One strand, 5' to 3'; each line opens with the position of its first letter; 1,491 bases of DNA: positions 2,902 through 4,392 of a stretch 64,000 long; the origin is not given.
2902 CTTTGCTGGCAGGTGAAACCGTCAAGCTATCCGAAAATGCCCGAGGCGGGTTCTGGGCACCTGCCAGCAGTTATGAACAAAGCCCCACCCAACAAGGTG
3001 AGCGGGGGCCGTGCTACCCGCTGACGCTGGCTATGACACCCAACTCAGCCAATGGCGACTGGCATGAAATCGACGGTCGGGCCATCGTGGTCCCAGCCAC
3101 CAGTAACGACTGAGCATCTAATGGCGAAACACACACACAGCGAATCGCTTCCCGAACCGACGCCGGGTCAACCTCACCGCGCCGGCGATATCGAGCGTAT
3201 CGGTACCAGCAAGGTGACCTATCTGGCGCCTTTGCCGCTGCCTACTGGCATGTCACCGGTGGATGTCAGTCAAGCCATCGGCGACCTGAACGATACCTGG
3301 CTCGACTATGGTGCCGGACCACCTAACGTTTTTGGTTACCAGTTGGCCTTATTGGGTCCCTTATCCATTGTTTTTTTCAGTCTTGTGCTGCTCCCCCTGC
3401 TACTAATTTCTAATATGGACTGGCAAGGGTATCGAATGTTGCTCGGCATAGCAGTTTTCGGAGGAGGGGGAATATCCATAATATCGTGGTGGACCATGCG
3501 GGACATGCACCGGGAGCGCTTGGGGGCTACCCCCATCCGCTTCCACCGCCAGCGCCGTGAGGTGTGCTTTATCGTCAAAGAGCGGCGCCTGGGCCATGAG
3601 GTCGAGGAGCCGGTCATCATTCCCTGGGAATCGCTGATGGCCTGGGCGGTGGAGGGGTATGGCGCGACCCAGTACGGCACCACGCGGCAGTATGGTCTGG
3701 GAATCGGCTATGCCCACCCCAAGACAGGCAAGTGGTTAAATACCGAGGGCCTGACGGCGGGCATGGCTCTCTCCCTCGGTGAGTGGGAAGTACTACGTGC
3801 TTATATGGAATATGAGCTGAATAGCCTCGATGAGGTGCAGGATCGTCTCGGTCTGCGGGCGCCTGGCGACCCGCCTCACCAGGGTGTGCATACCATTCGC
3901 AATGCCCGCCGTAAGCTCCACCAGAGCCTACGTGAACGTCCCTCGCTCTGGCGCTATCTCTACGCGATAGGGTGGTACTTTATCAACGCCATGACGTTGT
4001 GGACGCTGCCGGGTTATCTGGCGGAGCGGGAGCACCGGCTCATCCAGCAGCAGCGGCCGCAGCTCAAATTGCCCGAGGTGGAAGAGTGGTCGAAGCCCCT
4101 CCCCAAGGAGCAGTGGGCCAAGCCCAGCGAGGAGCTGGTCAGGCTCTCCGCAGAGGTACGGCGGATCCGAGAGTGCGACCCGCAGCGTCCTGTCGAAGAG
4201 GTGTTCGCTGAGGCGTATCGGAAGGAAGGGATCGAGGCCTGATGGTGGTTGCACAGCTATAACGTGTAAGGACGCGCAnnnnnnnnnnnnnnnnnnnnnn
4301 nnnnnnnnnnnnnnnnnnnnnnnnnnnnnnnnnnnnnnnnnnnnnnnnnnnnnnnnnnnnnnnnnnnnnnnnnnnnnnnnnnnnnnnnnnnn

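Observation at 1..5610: Tandem, segment-shuffled cassette array of paralogous membrane-protein genes with a conserved leader module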

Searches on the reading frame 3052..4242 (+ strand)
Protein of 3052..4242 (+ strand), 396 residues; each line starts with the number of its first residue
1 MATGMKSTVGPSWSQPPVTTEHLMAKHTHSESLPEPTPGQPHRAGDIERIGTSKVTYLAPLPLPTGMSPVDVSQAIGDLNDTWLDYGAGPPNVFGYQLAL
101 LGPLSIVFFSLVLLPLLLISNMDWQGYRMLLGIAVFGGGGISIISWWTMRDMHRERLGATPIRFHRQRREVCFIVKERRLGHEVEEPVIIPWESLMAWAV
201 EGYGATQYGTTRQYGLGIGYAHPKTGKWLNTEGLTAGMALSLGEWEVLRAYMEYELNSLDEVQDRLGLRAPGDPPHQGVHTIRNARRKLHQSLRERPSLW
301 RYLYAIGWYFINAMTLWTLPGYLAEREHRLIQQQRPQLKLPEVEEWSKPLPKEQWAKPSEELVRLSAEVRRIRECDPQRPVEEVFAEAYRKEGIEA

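Call 6: search_protein_families(library=pfam, proteins=[window:3052-4242:+], max_evalue=0.01)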
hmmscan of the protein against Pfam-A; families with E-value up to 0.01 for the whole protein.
window:3052-4242:+ (396 aa): 0 families

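Call 9: search_protein_families(library=ncbifam, proteins=[window:3052-4242:+], max_evalue=0.01)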
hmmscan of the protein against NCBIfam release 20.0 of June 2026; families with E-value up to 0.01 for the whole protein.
window:3052-4242:+ (396 aa): 0 families

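Call 52: search_protein_representatives(protein=window:3121-4239:+)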
Query: 373 residues. Proteins with E-value up to 0.001 (for the whole library): 169; up to 1e-10: 93; up to 1e-30: 19. The best 150 are listed.
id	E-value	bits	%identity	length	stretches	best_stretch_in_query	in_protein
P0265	4.1e-207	704.1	81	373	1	1-372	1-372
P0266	2.6e-71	257.0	42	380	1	9-366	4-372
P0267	2.6e-65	237.3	47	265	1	107-369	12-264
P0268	1.3e-58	215.1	40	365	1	21-364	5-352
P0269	1.0e-48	182.6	34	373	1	21-366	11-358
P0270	2.0e-43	165.2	34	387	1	14-369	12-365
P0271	2.7e-43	164.7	31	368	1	21-365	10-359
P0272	4.7e-43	163.9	38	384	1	13-357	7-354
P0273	2.5e-42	161.6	45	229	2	193-366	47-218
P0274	5.1e-42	160.5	53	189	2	225-369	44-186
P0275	1.1e-41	159.5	32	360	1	21-367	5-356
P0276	6.2e-40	153.7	50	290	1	136-286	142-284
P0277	8.9e-40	153.2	36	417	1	20-348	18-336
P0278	8.9e-39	149.9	34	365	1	16-348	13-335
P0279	4.9e-38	147.4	31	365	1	30-363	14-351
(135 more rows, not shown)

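Call 55: search_protein_families(library=pfam, alignment_id=A3, max_evalue=0.001)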
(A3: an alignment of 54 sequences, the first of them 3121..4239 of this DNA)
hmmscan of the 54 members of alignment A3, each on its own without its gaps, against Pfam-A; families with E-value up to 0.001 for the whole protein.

A. member 1, window:3121-4239:+ (373 aa): 0 families

B. families by the number of members that match (of 54 scanned): 1 family
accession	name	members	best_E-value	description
PF20455.3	DUF6708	30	8e-11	Family of unknown function (DUF6708)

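Call 56: find_encoding_contigs(protein=P0269, flank=8000, max_places=3)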
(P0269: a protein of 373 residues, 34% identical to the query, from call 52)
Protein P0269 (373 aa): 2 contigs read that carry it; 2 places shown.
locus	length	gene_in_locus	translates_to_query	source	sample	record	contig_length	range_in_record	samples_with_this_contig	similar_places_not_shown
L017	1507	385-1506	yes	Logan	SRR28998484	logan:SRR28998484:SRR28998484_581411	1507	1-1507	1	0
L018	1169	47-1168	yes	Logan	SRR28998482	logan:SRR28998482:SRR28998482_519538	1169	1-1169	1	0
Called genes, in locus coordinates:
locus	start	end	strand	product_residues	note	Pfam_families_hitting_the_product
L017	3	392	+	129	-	?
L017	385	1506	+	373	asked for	?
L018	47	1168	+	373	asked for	?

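Call 57: find_encoding_contigs(protein=P0277, flank=8000, max_places=3)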
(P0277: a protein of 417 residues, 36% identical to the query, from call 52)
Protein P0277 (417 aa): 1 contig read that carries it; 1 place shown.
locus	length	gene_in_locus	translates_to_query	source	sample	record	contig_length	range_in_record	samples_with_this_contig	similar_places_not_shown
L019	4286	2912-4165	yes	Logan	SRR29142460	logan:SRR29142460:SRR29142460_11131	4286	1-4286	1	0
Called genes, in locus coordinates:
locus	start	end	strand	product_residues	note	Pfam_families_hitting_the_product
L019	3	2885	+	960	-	?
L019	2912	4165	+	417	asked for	PF20455:DUF6708 (weak)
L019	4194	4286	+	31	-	?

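Call 58: search_protein_families(library=ncbifam, proteins=[L019:3-2882:+, L017:3-389:+], max_evalue=0.001)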
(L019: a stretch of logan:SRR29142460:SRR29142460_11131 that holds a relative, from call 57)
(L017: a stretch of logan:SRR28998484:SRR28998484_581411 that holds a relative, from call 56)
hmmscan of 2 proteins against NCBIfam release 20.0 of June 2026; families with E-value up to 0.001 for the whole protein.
L019:3-2882:+ (960 aa): 1 family
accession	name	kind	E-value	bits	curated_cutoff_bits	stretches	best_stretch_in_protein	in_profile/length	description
NF041559.1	BTH_I2691_fam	subfamily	3.6e-18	65.5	150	1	13-786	171-839/858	T6SS effector BTH_I2691 family protein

L017:3-389:+ (129 aa): 0 families

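Call 75: predict_structure(alignment_id=A3)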
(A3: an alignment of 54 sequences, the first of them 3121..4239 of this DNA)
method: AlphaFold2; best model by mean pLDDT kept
length: 373 residues; sequences in the alignment: 54
mean_pLDDT: 92.3   pTM: 0.88
mean pLDDT of the five models: 92.3, 91.6, 91.6, 91.2, 90.8
residues with pLDDT >= 90: 311; 70-90: 44; 50-70: 11; < 50: 7
segments of 3 or more residues with pLDDT < 50: 1-7
pLDDT, mean of each block of 10 residues (from residue 1): 48 71 95 97 95 94 94 95 90 84 89 93 93 93 98 89 96 97 95 95 92 96 98 90 89 95 97 98 97 97 94 87 98 98 98 97 97 72
secondary structure, 60 per line:
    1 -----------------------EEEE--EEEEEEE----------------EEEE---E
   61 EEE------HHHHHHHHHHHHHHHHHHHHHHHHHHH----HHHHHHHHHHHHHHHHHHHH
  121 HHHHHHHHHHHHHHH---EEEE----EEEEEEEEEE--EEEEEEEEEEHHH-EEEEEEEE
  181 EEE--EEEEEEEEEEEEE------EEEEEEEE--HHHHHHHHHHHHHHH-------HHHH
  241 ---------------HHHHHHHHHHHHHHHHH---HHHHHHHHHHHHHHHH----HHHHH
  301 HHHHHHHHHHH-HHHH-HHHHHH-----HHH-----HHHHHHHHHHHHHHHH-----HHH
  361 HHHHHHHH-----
elements in order: E24-27 E30-36 E53-56 E60-63 H70-96 H101-135 E139-142 E147-156 E159-168 E173-183 E186-198 E205-212 H215-229 H237-240 H256-272 H276-291 H296-311 H313-316 H318-323 H337-352 H358-368

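Call 89: search_protein_families(library=padloc, proteins=[window:3121-4242:+], max_evalue=0.001)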
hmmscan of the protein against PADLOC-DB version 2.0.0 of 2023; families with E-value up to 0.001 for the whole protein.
window:3121-4242:+ (373 aa): 0 families
